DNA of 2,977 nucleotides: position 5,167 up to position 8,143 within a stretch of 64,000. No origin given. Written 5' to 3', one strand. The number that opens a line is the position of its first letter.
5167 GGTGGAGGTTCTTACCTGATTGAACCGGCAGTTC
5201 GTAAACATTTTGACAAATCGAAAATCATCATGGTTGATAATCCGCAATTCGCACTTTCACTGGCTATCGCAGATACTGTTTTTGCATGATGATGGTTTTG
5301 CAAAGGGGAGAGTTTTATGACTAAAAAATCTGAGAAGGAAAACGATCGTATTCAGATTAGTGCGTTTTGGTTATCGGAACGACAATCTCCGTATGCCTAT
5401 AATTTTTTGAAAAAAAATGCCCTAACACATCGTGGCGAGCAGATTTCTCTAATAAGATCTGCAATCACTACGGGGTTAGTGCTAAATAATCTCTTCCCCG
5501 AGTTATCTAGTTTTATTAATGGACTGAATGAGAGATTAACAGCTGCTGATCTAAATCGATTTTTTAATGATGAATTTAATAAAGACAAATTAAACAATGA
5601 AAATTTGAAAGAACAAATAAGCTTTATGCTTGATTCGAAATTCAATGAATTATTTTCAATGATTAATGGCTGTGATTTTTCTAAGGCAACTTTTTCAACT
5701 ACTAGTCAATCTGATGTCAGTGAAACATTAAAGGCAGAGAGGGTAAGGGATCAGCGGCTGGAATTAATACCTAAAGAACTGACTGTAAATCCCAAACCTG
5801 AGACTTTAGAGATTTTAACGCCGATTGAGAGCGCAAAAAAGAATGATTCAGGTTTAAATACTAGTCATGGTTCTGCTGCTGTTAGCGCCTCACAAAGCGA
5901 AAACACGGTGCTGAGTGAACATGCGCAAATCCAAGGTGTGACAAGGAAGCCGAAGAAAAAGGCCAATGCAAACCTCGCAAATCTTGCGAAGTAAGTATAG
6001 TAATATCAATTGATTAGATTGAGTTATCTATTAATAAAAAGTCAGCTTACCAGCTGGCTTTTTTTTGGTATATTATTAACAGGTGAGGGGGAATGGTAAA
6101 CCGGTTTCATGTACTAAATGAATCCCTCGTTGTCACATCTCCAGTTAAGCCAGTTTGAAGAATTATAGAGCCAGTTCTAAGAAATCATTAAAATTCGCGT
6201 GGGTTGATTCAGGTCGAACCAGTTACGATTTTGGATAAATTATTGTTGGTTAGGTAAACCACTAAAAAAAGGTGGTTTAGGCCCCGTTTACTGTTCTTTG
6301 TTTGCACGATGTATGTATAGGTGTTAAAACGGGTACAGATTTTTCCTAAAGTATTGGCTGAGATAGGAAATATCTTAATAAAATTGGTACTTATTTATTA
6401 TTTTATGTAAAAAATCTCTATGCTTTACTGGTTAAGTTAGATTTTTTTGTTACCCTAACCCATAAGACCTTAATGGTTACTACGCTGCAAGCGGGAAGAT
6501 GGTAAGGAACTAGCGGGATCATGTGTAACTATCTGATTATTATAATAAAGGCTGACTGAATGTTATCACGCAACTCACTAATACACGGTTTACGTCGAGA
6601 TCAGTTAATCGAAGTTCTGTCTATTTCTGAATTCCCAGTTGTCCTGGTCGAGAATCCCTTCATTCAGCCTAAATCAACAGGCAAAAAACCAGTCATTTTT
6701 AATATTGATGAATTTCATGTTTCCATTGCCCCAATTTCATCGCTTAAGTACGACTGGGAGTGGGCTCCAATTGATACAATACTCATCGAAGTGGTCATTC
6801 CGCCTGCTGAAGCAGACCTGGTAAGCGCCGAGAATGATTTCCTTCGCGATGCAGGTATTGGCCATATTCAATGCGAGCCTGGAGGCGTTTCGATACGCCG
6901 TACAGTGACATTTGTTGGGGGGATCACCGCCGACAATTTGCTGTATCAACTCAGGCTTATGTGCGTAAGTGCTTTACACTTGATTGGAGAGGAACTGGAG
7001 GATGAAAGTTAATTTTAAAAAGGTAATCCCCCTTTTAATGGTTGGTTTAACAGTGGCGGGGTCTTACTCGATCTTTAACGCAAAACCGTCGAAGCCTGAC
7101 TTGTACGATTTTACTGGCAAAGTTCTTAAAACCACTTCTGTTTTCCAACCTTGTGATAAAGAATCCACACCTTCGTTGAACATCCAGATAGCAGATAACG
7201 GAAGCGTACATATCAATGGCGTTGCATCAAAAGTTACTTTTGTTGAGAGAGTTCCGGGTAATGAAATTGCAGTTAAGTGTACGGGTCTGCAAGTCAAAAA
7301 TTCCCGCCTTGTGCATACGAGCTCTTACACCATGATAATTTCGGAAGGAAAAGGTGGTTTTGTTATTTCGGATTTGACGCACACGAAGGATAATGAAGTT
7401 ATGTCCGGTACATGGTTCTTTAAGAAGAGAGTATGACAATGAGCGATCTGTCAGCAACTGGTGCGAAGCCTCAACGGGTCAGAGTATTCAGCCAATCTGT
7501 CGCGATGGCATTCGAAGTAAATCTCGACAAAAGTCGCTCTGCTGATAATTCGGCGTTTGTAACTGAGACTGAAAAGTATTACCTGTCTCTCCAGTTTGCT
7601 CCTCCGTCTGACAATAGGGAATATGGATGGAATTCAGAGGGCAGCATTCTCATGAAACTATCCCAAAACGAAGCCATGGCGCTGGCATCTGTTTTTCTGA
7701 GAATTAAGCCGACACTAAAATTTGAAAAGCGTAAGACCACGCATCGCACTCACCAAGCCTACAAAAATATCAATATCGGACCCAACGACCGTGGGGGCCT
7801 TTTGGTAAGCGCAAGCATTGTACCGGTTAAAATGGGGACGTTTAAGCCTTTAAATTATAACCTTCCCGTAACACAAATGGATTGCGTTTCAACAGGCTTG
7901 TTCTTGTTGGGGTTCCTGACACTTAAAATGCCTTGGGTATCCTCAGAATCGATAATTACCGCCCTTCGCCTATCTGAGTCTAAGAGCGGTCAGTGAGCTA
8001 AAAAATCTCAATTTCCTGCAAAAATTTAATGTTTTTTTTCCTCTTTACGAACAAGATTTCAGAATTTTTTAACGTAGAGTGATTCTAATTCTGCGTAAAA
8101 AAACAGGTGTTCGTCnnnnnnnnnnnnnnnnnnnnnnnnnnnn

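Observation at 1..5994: Two partition systems of different types flank an operon of exported proteins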

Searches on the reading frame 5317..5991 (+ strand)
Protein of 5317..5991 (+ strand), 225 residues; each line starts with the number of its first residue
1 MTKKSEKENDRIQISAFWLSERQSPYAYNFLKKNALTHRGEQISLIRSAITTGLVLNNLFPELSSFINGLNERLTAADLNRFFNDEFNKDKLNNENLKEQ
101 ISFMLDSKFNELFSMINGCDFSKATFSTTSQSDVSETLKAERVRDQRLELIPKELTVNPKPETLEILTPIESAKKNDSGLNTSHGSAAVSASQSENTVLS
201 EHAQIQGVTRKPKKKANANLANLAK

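Call 4: search_protein_families(library=pfam, proteins=[window:5317-5991:+], max_evalue=0.1)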
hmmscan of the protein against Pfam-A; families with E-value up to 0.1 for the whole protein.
window:5317-5991:+ (225 aa): 1 family
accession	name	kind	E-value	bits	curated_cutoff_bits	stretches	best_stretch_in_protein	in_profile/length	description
PF10784.15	Plasmid_stab_B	-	0.06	13.6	25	0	29-80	20-69/72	Plasmid stability protein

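Call 17: search_protein_families(library=ncbifam, proteins=[window:5317-5991:+], max_evalue=0.01)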
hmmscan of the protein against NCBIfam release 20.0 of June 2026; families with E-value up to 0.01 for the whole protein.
window:5317-5991:+ (225 aa): 0 families

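Call 37: search_solved_structures(query=window:5317-5991:+, max_evalue=10, show_alignments=2)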
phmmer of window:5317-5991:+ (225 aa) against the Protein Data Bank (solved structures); distinct sequences matched with E-value up to 10: 1.
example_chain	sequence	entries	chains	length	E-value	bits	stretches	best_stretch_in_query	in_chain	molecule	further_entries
5vmk_A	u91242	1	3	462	0.42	14.1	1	44-91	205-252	Bifunctional protein GlmU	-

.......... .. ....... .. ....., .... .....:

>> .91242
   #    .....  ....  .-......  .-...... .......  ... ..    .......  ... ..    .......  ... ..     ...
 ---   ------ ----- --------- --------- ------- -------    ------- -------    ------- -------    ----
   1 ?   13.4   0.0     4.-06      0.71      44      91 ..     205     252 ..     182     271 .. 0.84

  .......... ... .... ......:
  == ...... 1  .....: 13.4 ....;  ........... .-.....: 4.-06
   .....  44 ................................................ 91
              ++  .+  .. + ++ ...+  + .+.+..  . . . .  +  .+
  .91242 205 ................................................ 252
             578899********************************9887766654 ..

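Call 46: find_homologous_proteins(query=window:5317-5991:+, max_evalue=0.001)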
Query window:5317-5991:+ (225 aa): 18 proteins with E <= 0.001 among 303 candidates.
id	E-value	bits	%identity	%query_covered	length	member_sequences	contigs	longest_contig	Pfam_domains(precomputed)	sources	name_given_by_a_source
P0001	2.8e-134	463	97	100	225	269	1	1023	-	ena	-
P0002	6.2e-111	387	83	100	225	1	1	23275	-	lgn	-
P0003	1.4e-107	376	81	100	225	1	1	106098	-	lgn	-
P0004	8.6e-91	322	71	100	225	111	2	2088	-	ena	-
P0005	8.9e-91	322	72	100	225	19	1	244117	-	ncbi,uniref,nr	ncbi:ParR [Salmonella enterica subsp. enterica]|uniref:ParR n=1 Tax=Salmonella enterica I TaxID=5920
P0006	6.0e-89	316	70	100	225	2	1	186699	-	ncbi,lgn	ncbi:hypothetical protein ACEXTD_003159 [Salmonella enterica]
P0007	6.8e-89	315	70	100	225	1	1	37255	-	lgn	-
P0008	7.9e-84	299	68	100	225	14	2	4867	-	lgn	-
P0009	3.2e-68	248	57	100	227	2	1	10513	-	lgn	-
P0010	1.4e-48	184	49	100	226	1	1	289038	-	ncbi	ncbi:hypothetical protein QPK13_22905 [Photorhabdus tasmaniensis]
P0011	3.6e-35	140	43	97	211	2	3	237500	-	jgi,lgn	-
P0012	2.0e-34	138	62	48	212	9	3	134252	-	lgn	-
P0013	3.1e-33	134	60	48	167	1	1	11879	-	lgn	-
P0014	1.5e-32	132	60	48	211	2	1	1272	-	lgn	-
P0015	1.6e-32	131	74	35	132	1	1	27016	-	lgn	-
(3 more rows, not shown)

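Call 48: search_solved_structures(query=A4, max_evalue=10, show_alignments=3)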
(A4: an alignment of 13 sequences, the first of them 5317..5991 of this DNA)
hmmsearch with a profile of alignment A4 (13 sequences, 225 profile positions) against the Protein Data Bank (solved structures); distinct sequences matched with E-value up to 10: 1.
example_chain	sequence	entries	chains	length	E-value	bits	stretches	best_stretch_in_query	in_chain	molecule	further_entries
5vmk_A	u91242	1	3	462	0.077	16.6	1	44-90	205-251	Bifunctional protein GlmU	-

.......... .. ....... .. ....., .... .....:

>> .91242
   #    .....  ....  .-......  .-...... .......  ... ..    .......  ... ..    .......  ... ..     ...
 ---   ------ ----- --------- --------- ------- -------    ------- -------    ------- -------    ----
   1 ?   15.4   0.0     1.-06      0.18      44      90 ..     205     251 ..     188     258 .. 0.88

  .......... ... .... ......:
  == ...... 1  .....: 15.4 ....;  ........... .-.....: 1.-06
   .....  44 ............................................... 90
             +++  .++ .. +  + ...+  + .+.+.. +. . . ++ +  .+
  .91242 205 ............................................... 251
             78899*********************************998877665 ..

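Call 49: search_protein_families(library=pfam, alignment_id=A4, max_evalue=1)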
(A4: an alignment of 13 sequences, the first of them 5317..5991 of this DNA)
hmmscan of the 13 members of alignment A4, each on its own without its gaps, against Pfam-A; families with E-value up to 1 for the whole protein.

A. member 1, window:5317-5991:+ (225 aa): 1 family
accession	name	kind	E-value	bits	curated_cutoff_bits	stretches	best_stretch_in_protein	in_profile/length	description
PF10784.15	Plasmid_stab_B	-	0.06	13.6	25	1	29-80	20-69/72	Plasmid stability protein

B. families by the number of members that match (of 13 scanned): 4 families
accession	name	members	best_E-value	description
PF10784.15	Plasmid_stab_B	9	0.045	Plasmid stability protein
PF24827.1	AstE_AspA_cat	2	0.12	Succinylglutamate desuccinylase/Aspartoacylase catalytic domain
PF07436.16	Curto_V3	1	0.0065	Curtovirus V3 protein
PF08539.16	HbrB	1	0.02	HbrB-like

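Call 71: find_encoding_contigs(protein=P0010, flank=6500, max_places=1)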
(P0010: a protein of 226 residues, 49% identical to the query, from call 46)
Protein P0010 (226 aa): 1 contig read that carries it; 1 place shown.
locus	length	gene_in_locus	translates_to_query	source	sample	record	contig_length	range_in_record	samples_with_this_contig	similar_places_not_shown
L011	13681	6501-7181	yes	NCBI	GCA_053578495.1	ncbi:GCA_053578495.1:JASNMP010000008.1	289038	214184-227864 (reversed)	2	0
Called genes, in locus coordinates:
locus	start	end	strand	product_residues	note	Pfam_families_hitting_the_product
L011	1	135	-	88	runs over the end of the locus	-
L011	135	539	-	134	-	PF17438:DUF5417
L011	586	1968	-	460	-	PF14706:Tnp_DNA_bind, PF01609:DDE_Tnp_1 (weak)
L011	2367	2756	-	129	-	-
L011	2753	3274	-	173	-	-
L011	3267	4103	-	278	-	-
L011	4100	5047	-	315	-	-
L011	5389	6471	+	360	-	PF06406:StbA_N, PF21523:ParM_N, PF21522:MreB-like_C (weak)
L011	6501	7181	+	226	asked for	-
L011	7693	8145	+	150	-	-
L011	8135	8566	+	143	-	-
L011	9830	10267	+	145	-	-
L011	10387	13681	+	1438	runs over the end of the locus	-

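Call 72: find_encoding_contigs(protein=P0009, flank=6500, max_places=1)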
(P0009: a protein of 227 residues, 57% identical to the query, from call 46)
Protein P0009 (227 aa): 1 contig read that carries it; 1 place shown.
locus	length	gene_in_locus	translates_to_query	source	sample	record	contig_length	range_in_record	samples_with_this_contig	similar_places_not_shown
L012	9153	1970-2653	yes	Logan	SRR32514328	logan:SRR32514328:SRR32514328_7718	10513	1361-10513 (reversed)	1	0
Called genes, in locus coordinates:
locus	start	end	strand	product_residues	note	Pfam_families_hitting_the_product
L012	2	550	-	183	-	?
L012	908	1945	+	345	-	PF06406:StbA_N, PF21522:MreB-like_C (weak), PF21523:ParM_N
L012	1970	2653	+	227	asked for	-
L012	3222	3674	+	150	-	-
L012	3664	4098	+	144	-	-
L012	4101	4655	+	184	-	-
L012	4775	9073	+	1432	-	-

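Call 73: find_encoding_contigs(protein=P0005, flank=6500, max_places=1)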
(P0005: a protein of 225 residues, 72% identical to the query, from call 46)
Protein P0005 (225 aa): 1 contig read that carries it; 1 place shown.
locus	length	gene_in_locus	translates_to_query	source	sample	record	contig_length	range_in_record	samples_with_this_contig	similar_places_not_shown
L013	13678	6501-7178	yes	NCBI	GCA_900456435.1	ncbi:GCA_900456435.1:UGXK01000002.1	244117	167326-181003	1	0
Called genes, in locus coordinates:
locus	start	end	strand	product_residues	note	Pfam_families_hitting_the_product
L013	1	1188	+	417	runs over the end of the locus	PF01656:CbiA, PF09140:MipZ (faint), PF13614:AAA_31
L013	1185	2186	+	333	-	PF08775:ParB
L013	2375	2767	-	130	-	-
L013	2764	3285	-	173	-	-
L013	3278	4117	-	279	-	-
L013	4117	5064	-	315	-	-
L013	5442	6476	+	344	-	PF06406:StbA_N, PF21523:ParM_N, PF21522:MreB-like_C (weak)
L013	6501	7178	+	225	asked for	-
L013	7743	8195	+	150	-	-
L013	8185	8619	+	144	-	-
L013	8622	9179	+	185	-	-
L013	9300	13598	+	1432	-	PF13750:Big_3_3 (faint)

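Call 102: search_protein_families(library=padloc, proteins=[window:5317-5991:+], max_evalue=0.01)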
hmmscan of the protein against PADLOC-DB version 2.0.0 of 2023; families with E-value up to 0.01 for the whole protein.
window:5317-5991:+ (225 aa): 0 families

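Call 103: search_protein_families(library=phrogs, proteins=[window:5317-5991:+], max_evalue=0.01)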
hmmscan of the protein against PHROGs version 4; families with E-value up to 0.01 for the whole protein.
window:5317-5991:+ (225 aa): 0 families

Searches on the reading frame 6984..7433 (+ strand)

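Call 4: search_protein_families(library=pfam, proteins=[window:6984-7433:+], max_evalue=0.1)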
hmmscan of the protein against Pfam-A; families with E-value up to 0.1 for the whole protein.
window:6984-7433:+ (150 aa): 1 family
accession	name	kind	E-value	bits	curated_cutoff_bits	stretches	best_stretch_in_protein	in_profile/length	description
PF01518.21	PolyG_pol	-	0.04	13.1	25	1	40-110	281-350/366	Sigma NS protein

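Call 17: search_protein_families(library=ncbifam, proteins=[window:6984-7433:+], max_evalue=0.01)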
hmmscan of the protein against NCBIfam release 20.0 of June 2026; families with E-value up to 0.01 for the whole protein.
window:6984-7433:+ (150 aa): 0 families

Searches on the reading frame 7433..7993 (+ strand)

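Call 4: search_protein_families(library=pfam, proteins=[window:7433-7993:+], max_evalue=0.1)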
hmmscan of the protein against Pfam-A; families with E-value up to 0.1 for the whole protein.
window:7433-7993:+ (187 aa): 1 family
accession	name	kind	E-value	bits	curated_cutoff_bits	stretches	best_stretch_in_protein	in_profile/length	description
PF08536.17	Whirly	-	2.5e-05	24.6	23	1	19-148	2-127/136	Whirly transcription factor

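Call 17: search_protein_families(library=ncbifam, proteins=[window:7433-7993:+], max_evalue=0.01)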
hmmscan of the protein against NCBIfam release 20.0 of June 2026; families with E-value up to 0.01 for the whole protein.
window:7433-7993:+ (187 aa): 0 families
